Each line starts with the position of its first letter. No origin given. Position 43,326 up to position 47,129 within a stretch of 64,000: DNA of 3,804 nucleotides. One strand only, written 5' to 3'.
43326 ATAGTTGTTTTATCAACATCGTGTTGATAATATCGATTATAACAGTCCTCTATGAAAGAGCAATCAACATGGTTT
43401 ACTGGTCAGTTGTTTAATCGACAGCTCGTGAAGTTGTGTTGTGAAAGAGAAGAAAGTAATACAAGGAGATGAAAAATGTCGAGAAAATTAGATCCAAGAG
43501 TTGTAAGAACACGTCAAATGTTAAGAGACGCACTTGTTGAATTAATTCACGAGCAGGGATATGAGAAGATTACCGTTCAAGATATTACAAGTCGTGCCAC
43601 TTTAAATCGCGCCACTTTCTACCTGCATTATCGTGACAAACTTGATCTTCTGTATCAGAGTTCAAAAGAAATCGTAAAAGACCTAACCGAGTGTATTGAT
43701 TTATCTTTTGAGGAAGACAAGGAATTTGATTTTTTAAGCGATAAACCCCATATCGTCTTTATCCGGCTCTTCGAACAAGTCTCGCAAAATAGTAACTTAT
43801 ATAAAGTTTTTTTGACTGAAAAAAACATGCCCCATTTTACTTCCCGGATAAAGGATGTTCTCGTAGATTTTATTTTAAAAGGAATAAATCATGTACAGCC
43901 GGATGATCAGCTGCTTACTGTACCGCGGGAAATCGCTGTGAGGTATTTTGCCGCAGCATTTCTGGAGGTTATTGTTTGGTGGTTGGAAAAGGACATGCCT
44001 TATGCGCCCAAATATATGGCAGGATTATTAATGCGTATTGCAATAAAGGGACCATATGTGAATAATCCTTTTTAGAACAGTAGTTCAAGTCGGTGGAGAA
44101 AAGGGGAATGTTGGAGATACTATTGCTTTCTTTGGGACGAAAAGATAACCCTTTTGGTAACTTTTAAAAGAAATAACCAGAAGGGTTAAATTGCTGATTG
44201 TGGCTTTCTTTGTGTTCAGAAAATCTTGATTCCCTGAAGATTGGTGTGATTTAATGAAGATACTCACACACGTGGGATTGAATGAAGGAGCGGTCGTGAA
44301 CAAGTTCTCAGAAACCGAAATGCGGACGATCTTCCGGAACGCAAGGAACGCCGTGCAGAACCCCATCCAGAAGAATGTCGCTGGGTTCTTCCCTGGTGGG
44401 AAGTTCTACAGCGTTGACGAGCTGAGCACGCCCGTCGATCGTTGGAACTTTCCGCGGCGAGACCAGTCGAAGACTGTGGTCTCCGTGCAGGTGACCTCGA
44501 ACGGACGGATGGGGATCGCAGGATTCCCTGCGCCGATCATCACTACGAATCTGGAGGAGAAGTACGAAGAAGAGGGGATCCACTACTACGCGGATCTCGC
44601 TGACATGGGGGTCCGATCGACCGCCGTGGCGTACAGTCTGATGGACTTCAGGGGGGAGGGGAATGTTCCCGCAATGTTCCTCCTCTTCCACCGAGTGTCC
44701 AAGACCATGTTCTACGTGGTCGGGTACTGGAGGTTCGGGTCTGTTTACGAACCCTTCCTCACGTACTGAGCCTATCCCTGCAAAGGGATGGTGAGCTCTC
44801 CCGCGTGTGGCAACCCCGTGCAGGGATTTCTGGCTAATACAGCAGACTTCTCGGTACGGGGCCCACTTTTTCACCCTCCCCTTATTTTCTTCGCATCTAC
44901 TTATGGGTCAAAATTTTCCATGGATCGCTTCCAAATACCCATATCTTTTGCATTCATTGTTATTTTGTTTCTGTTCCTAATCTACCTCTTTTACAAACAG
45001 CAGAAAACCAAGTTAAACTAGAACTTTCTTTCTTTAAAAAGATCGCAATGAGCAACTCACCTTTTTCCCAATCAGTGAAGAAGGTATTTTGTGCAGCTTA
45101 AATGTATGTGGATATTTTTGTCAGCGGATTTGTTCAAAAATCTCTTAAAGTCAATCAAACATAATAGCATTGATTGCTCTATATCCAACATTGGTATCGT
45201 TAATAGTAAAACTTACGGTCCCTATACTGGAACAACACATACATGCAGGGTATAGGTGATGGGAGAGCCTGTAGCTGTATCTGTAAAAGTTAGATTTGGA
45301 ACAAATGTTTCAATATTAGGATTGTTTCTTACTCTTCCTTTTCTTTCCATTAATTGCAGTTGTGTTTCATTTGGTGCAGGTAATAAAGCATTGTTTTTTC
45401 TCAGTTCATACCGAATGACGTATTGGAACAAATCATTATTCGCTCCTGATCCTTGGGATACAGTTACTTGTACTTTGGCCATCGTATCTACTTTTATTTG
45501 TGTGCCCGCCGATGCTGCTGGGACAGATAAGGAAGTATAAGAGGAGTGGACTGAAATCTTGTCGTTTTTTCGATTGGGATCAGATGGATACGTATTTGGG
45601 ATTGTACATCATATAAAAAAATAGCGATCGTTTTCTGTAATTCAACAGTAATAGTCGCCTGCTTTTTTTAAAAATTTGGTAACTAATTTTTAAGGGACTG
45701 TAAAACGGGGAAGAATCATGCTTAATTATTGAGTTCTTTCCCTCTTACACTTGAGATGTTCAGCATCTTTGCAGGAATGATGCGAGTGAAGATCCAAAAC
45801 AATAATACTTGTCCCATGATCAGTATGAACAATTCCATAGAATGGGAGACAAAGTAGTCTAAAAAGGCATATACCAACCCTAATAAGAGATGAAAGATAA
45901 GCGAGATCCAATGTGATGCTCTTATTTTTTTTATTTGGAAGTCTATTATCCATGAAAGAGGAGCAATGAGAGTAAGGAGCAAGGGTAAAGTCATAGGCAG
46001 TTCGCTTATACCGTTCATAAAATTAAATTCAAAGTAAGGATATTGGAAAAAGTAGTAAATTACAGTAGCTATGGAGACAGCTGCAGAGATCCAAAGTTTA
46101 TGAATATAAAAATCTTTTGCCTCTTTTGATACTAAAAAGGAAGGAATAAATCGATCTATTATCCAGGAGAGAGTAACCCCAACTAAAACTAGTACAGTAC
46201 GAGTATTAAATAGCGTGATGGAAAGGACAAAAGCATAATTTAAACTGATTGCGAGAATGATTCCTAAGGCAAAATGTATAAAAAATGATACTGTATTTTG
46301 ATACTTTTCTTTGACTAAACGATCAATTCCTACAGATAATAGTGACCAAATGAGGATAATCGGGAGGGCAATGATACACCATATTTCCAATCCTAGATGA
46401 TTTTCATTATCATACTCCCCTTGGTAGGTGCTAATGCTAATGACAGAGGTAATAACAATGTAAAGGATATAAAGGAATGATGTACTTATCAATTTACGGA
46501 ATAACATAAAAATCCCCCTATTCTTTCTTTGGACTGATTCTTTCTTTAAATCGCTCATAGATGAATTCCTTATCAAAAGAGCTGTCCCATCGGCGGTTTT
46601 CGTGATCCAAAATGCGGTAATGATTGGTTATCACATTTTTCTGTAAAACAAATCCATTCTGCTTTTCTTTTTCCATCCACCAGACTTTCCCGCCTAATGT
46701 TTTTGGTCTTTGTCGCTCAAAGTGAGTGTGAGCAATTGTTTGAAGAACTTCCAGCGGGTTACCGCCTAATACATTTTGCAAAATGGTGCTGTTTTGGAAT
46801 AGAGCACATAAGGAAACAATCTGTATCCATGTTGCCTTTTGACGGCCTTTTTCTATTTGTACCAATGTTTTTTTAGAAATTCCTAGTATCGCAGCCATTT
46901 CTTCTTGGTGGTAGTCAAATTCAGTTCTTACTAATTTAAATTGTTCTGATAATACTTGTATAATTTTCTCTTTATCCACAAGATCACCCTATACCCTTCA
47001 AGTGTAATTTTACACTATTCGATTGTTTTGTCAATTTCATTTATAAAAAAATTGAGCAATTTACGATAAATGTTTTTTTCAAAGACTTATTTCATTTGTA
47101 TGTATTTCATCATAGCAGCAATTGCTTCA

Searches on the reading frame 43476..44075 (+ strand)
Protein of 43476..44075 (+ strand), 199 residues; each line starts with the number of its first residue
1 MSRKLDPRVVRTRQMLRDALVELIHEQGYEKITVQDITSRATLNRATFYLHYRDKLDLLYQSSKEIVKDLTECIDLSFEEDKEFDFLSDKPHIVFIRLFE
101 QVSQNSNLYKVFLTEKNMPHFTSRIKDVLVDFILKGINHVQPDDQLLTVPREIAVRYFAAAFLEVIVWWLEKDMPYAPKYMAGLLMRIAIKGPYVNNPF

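Call 90: search_protein_families(library=pfam, proteins=[window:43476-44075:+], max_evalue=0.001)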
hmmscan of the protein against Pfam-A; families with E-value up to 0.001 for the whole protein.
window:43476-44075:+ (199 aa): 2 families
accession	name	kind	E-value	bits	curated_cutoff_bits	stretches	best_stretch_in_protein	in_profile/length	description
PF14278.11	TetR_C_8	-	5e-20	71.9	26.1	1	90-189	2-101/103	Transcriptional regulator C-terminal region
PF00440.29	TetR_N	-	2.6e-10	40.3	24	1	18-59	3-44/47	Bacterial regulatory proteins, tetR family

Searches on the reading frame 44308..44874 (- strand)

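Call 11: search_protein_families(library=pfam, proteins=[window:44308-44874:-], max_evalue=0.01)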
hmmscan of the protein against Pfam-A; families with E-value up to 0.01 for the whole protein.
window:44308-44874:- (188 aa): 1 family
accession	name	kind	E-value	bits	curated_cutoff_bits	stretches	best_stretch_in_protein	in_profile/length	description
PF17648.7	Luciferase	-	0.0028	18.3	23.7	0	127-153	5-26/63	Luciferase domain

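Call 15: search_protein_families(library=ncbifam, proteins=[window:44308-44874:-], max_evalue=1)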
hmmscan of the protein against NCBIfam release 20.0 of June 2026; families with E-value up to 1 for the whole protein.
window:44308-44874:- (188 aa): 0 families

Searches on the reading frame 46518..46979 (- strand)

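Call 90: search_protein_families(library=pfam, proteins=[window:46518-46979:-], max_evalue=0.001)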
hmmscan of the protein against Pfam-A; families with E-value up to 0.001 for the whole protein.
window:46518-46979:- (153 aa): 3 families
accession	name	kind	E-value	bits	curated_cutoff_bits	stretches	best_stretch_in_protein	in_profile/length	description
PF01381.28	HTH_3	-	7.8e-06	26.3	23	1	15-50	2-37/55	Helix-turn-helix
PF12844.13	HTH_19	-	0.00034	20.9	30.2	1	14-47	4-37/64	Helix-turn-helix domain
PF13560.12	HTH_31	-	0.00055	20.6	27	1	10-61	2-54/64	Helix-turn-helix domain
